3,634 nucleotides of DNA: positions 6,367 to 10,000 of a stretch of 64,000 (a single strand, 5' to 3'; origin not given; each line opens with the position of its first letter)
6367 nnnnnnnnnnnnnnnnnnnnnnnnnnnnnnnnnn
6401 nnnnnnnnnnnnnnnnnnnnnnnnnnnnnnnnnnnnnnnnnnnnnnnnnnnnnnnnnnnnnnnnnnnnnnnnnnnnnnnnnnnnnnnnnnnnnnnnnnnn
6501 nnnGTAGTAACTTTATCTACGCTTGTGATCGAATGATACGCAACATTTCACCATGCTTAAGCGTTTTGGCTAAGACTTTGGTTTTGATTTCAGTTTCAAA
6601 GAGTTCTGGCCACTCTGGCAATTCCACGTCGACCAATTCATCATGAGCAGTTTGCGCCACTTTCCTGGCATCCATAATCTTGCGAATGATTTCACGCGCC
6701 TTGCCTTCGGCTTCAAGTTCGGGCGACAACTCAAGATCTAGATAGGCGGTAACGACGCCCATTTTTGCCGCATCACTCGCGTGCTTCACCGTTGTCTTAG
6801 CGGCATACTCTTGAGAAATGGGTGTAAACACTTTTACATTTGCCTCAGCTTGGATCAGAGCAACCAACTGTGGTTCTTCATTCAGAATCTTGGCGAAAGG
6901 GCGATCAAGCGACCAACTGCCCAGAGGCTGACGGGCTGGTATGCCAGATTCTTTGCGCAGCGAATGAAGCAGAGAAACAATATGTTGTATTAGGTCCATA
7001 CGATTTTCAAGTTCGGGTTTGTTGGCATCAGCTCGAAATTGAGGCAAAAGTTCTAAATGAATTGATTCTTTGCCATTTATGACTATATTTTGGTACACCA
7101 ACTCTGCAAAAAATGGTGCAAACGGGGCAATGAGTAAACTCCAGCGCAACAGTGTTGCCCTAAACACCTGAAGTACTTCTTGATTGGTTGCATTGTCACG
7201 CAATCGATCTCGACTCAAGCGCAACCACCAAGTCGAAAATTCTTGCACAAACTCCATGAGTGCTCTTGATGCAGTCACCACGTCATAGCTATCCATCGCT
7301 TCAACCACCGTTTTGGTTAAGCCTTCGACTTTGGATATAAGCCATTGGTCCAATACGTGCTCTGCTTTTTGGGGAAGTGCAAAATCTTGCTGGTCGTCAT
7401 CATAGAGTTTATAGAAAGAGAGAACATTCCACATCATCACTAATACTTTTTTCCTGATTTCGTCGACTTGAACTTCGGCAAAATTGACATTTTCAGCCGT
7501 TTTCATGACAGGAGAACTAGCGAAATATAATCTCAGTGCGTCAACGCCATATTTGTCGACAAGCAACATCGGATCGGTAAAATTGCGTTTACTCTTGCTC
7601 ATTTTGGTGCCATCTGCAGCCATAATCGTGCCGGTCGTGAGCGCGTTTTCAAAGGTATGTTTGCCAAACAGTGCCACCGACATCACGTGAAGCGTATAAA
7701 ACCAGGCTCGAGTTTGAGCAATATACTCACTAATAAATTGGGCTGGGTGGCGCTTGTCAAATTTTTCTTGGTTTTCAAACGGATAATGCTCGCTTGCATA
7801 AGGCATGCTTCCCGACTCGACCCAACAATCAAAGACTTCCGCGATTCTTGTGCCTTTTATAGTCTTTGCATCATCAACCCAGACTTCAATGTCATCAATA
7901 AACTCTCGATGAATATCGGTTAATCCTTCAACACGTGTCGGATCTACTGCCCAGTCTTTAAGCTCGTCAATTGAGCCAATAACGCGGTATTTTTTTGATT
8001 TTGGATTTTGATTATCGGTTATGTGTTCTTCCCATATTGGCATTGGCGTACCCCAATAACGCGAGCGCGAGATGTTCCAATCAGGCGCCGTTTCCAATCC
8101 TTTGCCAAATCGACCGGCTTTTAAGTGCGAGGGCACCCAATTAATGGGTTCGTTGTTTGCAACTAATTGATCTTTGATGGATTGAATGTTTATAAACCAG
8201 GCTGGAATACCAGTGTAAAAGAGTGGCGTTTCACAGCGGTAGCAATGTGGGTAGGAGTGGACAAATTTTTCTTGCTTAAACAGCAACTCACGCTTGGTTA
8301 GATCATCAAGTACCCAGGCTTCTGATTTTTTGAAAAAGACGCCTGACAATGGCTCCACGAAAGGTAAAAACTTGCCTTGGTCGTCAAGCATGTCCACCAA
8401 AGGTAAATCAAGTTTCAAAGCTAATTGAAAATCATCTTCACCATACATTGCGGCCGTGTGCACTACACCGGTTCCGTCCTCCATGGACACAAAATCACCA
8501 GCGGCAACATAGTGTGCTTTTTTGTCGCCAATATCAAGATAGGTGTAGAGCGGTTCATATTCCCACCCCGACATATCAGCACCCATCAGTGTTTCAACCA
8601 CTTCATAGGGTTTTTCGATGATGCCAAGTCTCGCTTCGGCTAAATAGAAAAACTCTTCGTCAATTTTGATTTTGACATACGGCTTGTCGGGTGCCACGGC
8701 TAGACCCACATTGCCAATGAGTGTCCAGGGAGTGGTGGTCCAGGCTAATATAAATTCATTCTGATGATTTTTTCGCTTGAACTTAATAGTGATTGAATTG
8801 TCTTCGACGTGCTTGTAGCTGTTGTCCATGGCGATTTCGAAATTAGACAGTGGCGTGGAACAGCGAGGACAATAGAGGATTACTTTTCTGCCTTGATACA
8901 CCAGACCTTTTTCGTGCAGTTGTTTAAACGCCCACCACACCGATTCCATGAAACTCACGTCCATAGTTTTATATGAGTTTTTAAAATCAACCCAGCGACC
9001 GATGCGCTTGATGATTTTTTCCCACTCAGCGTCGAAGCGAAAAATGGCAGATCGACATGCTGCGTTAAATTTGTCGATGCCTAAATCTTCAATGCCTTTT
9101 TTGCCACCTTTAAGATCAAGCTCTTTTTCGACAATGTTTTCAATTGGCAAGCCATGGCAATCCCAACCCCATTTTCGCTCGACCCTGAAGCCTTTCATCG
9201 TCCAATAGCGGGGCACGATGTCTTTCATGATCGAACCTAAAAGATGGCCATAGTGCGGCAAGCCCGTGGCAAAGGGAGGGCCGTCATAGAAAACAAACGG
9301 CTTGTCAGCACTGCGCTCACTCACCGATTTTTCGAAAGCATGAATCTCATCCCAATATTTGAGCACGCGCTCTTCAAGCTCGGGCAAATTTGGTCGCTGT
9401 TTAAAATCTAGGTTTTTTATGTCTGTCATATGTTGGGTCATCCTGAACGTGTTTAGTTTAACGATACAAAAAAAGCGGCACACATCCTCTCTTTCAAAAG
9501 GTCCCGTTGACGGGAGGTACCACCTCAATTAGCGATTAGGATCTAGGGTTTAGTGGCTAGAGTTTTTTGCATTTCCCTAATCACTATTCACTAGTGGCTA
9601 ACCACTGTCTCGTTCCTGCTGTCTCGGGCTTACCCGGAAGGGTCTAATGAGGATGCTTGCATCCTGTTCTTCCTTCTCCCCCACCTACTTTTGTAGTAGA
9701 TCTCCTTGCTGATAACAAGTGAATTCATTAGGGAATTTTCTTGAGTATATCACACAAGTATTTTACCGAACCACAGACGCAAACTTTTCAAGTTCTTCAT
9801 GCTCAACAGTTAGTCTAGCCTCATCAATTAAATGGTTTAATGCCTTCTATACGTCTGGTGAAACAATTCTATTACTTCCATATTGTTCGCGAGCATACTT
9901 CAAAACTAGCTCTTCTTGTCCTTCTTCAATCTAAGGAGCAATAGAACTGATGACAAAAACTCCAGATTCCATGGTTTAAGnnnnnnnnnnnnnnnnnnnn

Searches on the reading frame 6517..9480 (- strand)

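Call 11: search_protein_families(library=pfam, proteins=[window:6517-9480:-])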
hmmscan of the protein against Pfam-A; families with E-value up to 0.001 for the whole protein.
window:6517-9480:- (987 aa): 5 families
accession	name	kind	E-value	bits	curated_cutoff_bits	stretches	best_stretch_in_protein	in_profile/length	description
PF00133.28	tRNA-synt_1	-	2.1e-125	419.2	22.7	1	39-660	2-409/414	tRNA synthetases class I (I, L, M and V)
PF08264.19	Anticodon_1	-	1.1e-28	100.4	25.1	1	711-853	1-144/148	Anticodon-binding domain of tRNA ligase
PF09334.17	tRNA-synt_1g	-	3e-16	59.6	20.1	2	579-674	280-373/391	tRNA synthetases class I (M)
PF19302.4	DUF5915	-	1.7e-05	24.9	27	1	902-943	92-133/195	Domain of unknown function (DUF5915)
PF01406.26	tRNA-synt_1e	-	0.00067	19.5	27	0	600-672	228-296/301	tRNA synthetases class I (C) catalytic domain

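Call 31: search_protein_families(library=ncbifam, proteins=[window:6517-9480:-], max_evalue=1e-10)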
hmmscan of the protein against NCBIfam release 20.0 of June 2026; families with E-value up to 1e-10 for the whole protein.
window:6517-9480:- (987 aa): 15 families
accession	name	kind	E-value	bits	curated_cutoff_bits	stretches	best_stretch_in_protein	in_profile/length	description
TIGR00392.1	ileS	equivalog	6.1e-244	812.1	621.4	1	26-853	2-844/861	isoleucine--tRNA ligase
NF000257.1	MupA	exception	3.8e-201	670.5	1900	1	37-884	10-843/1024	mupirocin-resistant isoleucine--tRNA ligase MupA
NF000258.1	MupB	exception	5.4e-197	656.8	1900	1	36-856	9-817/1033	mupirocin-resistant isoleucine--tRNA ligase MupB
TIGR00422.1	valS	equivalog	8e-119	398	612.1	2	327-907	258-810/863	valine--tRNA ligase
NF009687.0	PRK13208.1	equivalog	1.7e-111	373.8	738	2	325-862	255-765/801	valine--tRNA ligase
NF004349.1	PRK05729.1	equivalog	8.2e-101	338.6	704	2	325-951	250-840/860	valine--tRNA ligase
NF040702.1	ileS_w_GNAT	exception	6.7e-85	285.6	1999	2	320-797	490-954/1100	isoleucine--tRNA ligase, N-acetyltransferase domain-containing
NF011492.0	PRK14900.1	equivalog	7.6e-64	216.1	1783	2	317-905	258-812/1044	valine--tRNA ligase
NF008957.0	PRK12300.1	subfamily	6.3e-57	193.2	677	2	32-341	6-312/946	leucine--tRNA ligase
TIGR00395.1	leuS_arch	equivalog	7.5e-51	173.1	648.5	2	35-351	3-316/938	leucine--tRNA ligase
NF000540.1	alt_ValS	exception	4.3e-49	167.2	900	2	379-844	338-783/827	valine--tRNA ligase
TIGR00396.1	leuS_bact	equivalog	2.2e-36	125.3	548.4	1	33-217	4-168/843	leucine--tRNA ligase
TIGR00398.1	metG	equivalog_domain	2.6e-25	89.2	336.35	1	580-800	285-502/530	methionine--tRNA ligase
NF008900.0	PRK12267.1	equivalog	3.8e-16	58.7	598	1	564-806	239-483/648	methionine--tRNA ligase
NF001100.0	PRK00133.1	equivalog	1e-12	47.5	587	0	413-801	175-504/676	methionine--tRNA ligase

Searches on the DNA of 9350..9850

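Call 9: search_rna_families(source=window, start=9350, end=9850, threshold=evalue, max_evalue=1, show_alignments=2)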
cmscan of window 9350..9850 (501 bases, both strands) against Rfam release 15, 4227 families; matches with E-value up to 1: 1.
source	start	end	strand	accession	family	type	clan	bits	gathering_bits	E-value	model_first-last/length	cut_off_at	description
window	9495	9737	-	RF00230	T-box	Cis-reg; leader;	-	21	93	0.013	1-219/219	no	T-box leader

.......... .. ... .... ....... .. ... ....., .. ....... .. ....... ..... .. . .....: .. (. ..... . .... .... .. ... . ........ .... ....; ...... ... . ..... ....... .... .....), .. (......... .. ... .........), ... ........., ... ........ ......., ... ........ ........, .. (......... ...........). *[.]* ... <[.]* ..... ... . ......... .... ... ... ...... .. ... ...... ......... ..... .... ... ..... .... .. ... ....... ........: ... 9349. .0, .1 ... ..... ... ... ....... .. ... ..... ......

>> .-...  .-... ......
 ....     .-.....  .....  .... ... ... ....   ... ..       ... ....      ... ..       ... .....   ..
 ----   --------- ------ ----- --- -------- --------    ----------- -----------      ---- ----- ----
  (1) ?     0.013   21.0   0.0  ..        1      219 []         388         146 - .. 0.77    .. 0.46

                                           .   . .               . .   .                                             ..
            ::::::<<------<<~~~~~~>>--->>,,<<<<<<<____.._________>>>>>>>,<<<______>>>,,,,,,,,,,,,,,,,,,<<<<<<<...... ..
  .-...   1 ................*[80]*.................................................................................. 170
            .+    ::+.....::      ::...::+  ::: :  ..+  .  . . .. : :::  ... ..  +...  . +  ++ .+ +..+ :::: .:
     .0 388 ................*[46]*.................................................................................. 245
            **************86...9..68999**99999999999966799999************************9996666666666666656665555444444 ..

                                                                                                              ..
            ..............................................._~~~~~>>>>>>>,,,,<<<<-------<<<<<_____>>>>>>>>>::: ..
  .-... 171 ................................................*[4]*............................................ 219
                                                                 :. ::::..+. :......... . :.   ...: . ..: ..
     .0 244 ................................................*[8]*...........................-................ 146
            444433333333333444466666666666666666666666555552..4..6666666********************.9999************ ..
